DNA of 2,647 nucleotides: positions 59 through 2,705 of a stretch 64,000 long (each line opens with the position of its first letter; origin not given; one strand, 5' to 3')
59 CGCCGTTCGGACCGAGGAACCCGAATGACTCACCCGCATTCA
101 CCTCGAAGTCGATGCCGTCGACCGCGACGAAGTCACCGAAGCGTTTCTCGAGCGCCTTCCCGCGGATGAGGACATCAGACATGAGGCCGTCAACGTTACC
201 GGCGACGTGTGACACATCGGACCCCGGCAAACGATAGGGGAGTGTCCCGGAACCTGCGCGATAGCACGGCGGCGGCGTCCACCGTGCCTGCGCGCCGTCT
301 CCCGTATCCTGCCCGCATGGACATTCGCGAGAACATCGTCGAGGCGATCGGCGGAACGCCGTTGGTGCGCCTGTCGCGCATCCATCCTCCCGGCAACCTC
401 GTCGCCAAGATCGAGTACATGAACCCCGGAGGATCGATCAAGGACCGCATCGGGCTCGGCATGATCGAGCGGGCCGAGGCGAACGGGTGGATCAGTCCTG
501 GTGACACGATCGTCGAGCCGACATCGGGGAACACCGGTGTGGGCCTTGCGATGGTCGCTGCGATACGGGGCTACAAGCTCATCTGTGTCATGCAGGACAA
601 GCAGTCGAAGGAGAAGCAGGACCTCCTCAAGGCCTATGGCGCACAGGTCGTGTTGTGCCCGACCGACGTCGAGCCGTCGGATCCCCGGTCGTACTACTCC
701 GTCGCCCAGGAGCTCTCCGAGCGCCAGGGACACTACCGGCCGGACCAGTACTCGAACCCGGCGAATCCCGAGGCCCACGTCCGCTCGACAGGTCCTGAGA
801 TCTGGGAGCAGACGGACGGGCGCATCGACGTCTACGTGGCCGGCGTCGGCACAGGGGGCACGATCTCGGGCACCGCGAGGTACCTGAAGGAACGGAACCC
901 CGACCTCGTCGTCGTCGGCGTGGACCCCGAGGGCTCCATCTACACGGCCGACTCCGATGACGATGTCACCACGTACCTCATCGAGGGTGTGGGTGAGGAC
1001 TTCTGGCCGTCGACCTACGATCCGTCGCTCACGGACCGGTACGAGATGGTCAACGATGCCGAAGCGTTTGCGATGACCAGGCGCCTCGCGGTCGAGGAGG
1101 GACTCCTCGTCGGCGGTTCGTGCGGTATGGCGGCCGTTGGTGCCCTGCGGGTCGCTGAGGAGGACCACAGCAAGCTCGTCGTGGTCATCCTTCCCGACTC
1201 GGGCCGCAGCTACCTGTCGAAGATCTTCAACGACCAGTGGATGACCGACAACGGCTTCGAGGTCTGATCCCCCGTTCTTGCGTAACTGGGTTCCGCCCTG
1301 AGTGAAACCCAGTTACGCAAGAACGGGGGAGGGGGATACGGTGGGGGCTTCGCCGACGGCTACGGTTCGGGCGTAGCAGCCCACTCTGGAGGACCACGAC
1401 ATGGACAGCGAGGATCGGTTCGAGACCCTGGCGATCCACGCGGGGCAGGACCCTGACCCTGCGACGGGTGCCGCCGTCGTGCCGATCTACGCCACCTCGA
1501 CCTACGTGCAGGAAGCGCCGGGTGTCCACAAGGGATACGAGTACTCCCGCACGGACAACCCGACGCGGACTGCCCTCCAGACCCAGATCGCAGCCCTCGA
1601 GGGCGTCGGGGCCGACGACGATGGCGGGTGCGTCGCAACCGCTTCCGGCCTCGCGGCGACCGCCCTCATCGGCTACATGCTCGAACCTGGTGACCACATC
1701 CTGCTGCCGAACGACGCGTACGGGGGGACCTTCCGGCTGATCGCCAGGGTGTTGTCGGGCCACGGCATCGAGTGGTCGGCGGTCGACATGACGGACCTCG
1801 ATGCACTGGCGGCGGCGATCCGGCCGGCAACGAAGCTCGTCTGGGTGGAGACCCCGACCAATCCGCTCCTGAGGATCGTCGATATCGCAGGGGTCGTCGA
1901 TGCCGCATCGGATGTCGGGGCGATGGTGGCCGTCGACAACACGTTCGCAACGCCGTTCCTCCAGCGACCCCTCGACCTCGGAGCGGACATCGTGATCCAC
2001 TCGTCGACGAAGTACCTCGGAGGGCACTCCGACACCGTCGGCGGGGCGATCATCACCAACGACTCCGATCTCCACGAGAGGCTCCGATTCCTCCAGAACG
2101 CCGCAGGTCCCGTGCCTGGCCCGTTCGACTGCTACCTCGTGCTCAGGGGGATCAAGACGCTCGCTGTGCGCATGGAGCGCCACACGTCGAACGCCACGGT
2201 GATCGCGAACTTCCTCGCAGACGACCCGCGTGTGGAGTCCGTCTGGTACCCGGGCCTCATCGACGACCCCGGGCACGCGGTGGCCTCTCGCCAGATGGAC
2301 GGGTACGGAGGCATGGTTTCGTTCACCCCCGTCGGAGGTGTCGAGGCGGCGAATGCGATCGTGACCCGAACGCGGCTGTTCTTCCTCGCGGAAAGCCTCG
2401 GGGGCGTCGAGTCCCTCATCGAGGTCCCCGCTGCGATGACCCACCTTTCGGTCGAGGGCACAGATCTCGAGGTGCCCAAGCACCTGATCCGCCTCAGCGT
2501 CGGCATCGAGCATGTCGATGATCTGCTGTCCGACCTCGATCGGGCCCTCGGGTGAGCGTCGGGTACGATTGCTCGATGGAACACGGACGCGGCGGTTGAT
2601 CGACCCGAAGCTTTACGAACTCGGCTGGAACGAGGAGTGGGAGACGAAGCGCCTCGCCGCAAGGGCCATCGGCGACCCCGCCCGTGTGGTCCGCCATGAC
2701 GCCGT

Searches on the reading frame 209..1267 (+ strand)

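Call 25: search_protein_families(library=pfam, proteins=[window:209-1267:+], max_evalue=0.00001)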
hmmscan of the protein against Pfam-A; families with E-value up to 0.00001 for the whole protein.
window:209-1267:+ (352 aa): 1 family
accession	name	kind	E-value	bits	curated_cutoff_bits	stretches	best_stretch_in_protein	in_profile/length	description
PF00291.31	PALP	-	6.3e-77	259.2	35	1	45-330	3-295/295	Pyridoxal-phosphate dependent enzyme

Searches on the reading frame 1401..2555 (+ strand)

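Call 25: search_protein_families(library=pfam, proteins=[window:1401-2555:+], max_evalue=0.00001)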
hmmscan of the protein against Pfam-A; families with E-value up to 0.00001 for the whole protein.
window:1401-2555:+ (384 aa): 1 family
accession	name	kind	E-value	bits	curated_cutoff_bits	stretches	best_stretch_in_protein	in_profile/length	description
PF01053.26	Cys_Met_Meta_PP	-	4.3e-142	473.6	27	1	8-383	1-380/381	Cys/Met metabolism PLP-dependent enzyme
